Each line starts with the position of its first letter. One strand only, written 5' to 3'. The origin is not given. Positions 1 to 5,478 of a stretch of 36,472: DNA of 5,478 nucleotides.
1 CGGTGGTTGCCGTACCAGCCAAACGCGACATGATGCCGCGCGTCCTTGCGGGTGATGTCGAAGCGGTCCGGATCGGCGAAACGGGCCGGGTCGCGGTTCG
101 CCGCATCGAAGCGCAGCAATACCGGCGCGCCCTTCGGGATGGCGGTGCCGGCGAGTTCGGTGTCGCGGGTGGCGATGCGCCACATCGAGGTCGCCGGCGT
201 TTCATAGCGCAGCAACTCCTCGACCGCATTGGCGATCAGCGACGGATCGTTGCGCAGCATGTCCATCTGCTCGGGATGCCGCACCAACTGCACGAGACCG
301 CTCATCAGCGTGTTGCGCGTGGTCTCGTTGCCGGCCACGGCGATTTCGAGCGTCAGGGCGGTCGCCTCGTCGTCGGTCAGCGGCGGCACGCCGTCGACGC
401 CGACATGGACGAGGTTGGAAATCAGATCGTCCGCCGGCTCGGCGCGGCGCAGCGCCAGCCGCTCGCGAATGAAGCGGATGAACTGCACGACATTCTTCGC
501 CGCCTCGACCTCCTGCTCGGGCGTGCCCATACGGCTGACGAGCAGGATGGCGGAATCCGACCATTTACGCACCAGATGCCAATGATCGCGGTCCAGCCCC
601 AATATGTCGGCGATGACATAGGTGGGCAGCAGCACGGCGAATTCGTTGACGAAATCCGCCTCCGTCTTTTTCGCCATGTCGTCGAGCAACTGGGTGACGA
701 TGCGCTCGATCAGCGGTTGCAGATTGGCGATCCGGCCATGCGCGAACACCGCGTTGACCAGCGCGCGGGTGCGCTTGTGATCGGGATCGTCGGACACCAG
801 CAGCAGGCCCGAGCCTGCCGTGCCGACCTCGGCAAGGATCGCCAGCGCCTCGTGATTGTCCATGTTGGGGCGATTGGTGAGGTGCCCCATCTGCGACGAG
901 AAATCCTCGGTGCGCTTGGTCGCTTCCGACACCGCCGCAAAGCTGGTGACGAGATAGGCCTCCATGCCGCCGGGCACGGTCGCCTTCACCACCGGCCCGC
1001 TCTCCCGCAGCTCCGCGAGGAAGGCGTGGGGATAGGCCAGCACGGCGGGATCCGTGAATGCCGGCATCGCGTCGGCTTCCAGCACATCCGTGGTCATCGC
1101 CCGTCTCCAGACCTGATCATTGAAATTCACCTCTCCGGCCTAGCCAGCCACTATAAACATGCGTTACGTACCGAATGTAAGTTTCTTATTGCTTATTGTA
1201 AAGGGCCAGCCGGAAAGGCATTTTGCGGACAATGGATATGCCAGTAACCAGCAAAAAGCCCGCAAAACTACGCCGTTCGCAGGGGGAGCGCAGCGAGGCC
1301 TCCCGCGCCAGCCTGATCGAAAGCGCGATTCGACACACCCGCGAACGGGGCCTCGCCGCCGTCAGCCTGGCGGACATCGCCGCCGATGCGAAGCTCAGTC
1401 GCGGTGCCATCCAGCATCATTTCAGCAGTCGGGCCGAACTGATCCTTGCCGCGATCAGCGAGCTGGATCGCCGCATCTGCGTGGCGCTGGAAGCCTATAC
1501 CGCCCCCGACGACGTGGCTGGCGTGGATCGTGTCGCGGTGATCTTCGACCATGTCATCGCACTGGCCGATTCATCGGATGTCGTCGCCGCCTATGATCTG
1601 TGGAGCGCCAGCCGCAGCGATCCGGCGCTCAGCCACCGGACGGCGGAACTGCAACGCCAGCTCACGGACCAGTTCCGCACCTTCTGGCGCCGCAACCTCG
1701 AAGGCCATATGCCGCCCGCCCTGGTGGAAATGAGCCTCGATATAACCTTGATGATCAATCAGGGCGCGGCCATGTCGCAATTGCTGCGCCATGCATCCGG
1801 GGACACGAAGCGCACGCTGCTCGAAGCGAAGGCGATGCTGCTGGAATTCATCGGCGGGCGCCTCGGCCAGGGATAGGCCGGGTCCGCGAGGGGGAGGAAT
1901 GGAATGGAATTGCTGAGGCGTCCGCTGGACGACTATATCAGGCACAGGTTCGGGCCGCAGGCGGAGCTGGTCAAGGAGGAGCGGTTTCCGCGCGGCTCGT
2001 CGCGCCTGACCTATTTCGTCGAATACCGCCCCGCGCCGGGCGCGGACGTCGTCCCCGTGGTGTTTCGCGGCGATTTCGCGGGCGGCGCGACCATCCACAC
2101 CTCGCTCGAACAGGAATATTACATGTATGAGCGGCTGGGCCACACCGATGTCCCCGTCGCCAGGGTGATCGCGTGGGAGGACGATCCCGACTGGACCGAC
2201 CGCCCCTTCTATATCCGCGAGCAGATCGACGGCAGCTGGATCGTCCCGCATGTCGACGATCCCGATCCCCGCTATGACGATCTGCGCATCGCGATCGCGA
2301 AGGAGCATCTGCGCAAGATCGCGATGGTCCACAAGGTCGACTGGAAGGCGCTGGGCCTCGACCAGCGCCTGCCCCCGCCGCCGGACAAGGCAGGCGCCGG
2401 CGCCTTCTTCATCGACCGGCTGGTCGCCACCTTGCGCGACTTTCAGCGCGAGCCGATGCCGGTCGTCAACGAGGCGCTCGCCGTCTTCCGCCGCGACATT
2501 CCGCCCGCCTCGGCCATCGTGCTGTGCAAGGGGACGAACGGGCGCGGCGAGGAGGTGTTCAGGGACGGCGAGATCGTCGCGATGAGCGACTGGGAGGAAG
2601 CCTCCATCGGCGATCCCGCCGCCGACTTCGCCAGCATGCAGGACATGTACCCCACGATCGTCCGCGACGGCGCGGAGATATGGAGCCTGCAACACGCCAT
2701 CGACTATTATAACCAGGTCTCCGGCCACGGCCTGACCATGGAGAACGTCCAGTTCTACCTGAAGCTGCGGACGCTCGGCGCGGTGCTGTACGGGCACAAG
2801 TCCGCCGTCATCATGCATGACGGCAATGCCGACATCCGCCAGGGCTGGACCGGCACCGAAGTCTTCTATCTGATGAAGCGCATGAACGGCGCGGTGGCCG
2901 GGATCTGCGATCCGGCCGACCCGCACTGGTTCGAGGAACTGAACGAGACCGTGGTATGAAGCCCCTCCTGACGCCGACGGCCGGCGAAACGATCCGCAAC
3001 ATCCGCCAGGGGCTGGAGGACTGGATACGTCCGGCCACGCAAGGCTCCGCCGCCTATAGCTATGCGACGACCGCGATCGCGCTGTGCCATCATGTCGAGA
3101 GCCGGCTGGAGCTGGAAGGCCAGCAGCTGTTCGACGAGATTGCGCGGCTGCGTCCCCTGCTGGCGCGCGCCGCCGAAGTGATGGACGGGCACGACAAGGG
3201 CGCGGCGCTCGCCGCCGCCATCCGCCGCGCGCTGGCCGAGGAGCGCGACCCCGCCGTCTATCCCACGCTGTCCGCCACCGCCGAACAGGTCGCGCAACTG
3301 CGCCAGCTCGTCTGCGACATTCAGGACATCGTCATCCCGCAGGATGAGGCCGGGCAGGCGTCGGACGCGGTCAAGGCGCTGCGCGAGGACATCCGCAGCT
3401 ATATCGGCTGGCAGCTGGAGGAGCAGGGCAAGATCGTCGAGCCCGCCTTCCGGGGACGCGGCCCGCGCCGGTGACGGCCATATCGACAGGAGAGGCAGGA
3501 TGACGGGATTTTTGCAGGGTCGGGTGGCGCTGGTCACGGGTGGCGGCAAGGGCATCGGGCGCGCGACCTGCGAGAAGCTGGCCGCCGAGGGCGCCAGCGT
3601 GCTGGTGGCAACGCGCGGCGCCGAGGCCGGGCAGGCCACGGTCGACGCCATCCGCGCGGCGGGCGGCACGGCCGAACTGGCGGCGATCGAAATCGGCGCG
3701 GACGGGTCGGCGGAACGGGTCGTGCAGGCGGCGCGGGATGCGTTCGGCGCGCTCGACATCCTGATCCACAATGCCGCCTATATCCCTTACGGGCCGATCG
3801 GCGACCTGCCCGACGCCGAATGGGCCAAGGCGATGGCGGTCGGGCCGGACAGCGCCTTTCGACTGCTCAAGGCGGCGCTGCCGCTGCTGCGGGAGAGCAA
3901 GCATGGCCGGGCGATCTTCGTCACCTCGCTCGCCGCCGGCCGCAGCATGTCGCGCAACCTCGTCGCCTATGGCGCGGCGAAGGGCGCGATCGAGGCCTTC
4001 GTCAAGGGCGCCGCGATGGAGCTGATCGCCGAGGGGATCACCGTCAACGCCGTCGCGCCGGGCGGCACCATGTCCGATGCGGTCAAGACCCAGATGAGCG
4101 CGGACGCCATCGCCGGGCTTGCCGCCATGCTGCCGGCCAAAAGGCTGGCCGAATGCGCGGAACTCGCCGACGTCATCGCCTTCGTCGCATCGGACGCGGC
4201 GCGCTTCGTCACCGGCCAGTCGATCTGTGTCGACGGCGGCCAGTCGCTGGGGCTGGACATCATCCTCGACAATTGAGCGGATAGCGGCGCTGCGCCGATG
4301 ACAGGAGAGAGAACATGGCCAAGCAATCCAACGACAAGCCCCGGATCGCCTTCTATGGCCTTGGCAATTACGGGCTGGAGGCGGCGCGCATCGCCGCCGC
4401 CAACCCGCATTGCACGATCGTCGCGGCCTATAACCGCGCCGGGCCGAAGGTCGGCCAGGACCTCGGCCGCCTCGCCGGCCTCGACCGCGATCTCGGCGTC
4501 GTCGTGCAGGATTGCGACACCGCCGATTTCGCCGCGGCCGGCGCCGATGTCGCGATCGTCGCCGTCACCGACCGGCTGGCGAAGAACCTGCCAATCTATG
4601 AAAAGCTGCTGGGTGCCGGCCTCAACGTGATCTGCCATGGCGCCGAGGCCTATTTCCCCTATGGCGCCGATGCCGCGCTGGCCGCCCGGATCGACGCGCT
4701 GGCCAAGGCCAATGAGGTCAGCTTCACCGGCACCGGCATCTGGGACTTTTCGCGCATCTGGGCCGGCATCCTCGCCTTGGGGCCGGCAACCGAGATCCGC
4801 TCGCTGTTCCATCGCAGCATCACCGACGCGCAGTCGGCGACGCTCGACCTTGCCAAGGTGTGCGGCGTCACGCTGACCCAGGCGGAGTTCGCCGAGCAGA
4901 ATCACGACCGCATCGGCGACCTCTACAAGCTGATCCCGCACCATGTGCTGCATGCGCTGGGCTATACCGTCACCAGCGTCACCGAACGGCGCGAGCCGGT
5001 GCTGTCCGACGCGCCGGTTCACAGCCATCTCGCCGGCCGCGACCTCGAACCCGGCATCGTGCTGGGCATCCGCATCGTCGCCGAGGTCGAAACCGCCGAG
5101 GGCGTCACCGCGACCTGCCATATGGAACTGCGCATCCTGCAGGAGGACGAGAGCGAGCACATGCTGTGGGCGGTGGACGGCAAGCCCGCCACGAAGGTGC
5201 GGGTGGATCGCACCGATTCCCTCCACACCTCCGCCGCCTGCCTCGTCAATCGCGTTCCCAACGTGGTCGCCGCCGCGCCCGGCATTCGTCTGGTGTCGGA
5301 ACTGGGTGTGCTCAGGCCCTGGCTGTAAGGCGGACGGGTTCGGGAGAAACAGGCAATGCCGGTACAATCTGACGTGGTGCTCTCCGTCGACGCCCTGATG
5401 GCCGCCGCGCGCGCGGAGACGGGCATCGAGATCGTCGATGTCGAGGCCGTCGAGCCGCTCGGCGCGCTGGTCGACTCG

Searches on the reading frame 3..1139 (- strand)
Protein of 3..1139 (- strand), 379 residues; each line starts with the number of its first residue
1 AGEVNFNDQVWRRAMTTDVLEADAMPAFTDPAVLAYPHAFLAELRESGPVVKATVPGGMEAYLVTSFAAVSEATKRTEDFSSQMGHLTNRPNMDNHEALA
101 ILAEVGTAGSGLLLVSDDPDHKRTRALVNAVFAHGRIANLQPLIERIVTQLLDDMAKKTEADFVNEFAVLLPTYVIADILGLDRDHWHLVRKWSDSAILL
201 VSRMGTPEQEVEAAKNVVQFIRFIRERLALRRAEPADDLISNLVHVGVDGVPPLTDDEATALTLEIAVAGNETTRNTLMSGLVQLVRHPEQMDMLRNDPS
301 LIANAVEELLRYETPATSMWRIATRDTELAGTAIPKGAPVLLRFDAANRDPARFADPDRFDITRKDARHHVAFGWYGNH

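Call 31: search_protein_families(library=pfam, proteins=[window:3-1139:-], max_evalue=0.001)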
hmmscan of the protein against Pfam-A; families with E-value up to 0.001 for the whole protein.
window:3-1139:- (379 aa): 1 family
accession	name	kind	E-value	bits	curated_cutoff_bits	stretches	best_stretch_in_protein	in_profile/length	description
PF00067.27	p450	-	7.6e-25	88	22.8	1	106-364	81-387/462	Cytochrome P450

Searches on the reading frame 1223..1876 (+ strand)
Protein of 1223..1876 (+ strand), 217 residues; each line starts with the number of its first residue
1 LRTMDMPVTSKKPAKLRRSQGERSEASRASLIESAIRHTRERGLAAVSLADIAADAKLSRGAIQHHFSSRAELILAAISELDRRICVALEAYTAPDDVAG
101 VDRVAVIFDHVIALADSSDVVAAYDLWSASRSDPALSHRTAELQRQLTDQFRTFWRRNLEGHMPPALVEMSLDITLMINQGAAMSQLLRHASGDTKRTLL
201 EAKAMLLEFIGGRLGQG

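Call 31: search_protein_families(library=pfam, proteins=[window:1223-1876:+], max_evalue=0.001)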
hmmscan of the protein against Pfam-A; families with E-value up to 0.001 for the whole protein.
window:1223-1876:+ (217 aa): 1 family
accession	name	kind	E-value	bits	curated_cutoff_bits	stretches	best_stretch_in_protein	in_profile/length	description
PF00440.29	TetR_N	-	1.6e-10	41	24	1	31-77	1-47/47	Bacterial regulatory proteins, tetR family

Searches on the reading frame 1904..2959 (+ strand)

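Call 6: search_protein_families(library=pfam, proteins=[window:1904-2959:+], max_evalue=0.00001)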
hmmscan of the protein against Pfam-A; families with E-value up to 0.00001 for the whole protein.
window:1904-2959:+ (351 aa): 1 family
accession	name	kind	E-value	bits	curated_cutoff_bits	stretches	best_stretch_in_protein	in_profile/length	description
PF01636.29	APH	-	4.3e-09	36.9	23.2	1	26-252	3-216/239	Phosphotransferase enzyme family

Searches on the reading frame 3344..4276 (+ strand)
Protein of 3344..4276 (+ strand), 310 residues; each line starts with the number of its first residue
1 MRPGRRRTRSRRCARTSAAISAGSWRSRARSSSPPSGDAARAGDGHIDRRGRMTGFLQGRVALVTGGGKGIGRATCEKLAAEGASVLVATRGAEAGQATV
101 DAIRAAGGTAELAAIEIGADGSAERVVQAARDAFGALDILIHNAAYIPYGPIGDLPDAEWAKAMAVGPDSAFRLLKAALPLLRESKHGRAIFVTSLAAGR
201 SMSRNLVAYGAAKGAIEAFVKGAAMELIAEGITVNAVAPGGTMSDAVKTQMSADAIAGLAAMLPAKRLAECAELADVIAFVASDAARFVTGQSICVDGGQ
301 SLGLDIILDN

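Call 6: search_protein_families(library=pfam, proteins=[window:3344-4276:+], max_evalue=0.00001)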
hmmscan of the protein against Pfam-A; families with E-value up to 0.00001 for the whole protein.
window:3344-4276:+ (310 aa): 3 families
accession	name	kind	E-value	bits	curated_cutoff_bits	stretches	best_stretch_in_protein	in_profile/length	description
PF13561.12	adh_short_C2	-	2.8e-52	178.1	27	1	69-300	6-235/236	Enoyl-(Acyl carrier protein) reductase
PF00106.31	adh_short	-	5.2e-45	153.8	26.6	1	60-250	1-190/195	short chain dehydrogenase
PF08659.16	KR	-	4.7e-12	46.6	22.6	1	62-222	3-162/180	KR domain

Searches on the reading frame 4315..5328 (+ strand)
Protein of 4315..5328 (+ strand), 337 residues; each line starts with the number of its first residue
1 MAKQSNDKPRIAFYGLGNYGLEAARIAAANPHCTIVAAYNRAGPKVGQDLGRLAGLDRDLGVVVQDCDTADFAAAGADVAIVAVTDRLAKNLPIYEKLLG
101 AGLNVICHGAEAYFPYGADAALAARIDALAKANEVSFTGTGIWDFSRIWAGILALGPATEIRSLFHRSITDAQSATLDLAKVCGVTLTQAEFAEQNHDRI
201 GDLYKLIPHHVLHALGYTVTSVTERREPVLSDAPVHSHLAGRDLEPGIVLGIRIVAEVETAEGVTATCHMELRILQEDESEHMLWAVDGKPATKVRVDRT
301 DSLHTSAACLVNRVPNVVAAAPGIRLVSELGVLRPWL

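Call 6: search_protein_families(library=pfam, proteins=[window:4315-5328:+], max_evalue=0.00001)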
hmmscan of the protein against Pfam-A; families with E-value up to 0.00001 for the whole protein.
window:4315-5328:+ (337 aa): 1 family
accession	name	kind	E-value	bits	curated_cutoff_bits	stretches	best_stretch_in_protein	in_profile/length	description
PF19328.4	DAP_DH_C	-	9e-08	32.4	23.3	1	208-334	67-194/206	2,4-diaminopentanoate dehydrogenase C-terminal domain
